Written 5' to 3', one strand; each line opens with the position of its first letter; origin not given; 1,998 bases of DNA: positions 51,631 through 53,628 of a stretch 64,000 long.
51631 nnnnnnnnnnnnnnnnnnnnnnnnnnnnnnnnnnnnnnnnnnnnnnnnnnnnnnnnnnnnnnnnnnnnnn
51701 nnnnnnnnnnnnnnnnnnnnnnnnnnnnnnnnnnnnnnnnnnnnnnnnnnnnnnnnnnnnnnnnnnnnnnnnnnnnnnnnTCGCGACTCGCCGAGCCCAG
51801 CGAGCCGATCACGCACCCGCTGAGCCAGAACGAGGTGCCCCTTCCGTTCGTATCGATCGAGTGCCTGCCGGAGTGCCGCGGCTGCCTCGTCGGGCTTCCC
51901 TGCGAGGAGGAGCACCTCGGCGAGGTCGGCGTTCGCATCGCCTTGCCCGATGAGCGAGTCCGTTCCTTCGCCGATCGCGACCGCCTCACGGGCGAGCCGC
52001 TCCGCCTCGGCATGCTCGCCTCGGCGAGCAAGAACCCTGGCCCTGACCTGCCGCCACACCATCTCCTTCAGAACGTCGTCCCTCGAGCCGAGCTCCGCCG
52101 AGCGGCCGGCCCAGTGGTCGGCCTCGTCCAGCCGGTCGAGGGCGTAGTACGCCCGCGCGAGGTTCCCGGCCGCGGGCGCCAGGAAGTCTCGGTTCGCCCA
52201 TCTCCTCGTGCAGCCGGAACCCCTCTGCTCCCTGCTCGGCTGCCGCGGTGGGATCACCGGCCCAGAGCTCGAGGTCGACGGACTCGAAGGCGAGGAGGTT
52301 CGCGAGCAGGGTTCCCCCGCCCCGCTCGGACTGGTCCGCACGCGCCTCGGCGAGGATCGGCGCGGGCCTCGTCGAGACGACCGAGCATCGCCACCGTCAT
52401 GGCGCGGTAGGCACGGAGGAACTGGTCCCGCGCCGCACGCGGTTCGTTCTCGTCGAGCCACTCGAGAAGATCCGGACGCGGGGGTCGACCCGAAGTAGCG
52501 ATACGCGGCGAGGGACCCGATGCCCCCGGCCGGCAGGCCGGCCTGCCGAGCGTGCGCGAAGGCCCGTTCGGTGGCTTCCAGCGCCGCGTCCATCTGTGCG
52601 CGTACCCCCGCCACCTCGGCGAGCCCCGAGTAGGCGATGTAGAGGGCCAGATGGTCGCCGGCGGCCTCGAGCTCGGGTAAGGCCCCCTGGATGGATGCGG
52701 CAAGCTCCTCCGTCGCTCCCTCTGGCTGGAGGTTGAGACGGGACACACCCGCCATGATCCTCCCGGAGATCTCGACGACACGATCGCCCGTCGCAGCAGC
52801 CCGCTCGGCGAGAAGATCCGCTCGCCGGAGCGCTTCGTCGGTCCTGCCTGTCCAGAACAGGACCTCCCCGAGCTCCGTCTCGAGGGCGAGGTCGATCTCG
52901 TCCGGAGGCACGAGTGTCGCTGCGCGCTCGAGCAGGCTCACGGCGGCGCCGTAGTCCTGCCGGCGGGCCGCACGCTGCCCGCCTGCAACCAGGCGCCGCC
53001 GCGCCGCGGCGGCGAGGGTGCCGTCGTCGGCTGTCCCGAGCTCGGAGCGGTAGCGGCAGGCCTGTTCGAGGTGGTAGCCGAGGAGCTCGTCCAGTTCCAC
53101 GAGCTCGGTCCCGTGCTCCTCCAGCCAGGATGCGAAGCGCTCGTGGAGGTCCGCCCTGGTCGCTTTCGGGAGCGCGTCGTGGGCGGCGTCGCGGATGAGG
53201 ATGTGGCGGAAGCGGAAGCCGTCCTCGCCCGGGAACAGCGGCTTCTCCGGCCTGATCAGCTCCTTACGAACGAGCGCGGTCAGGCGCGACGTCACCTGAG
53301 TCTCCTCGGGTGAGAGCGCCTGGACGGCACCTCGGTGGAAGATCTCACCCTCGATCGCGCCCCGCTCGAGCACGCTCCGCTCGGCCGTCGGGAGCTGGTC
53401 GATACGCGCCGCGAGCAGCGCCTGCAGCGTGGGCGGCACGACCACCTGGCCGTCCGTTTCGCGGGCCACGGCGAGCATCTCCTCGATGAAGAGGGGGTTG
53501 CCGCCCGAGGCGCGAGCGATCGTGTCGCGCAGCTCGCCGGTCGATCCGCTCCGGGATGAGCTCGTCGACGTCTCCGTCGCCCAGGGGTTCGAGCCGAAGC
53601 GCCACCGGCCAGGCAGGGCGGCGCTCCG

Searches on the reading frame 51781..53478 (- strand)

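Call 86: search_protein_families(library=pfam, proteins=[window:51781-53478:-], max_evalue=0.001)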
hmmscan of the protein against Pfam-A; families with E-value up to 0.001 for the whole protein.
window:51781-53478:- (566 aa): 6 families
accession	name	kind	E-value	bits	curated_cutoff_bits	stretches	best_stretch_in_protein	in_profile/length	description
PF13424.12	TPR_12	-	1.3e-11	45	30.1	2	479-544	9-76/77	Tetratricopeptide repeat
PF13374.12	TPR_10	-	5.8e-08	32.9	27.5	0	480-503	9-32/42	Tetratricopeptide repeat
PF07719.23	TPR_2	-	1e-07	31.9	27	0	517-543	5-31/34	Tetratricopeptide repeat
PF17874.7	TPR_MalT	-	1.5e-06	28.2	45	1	418-547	146-274/336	MalT-like TPR region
PF14559.12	TPR_19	-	7.2e-06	26.7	25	0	173-228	4-56/68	Tetratricopeptide repeat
PF00515.34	TPR_1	-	0.00014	21.9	27.8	0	519-543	7-31/34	Tetratricopeptide repeat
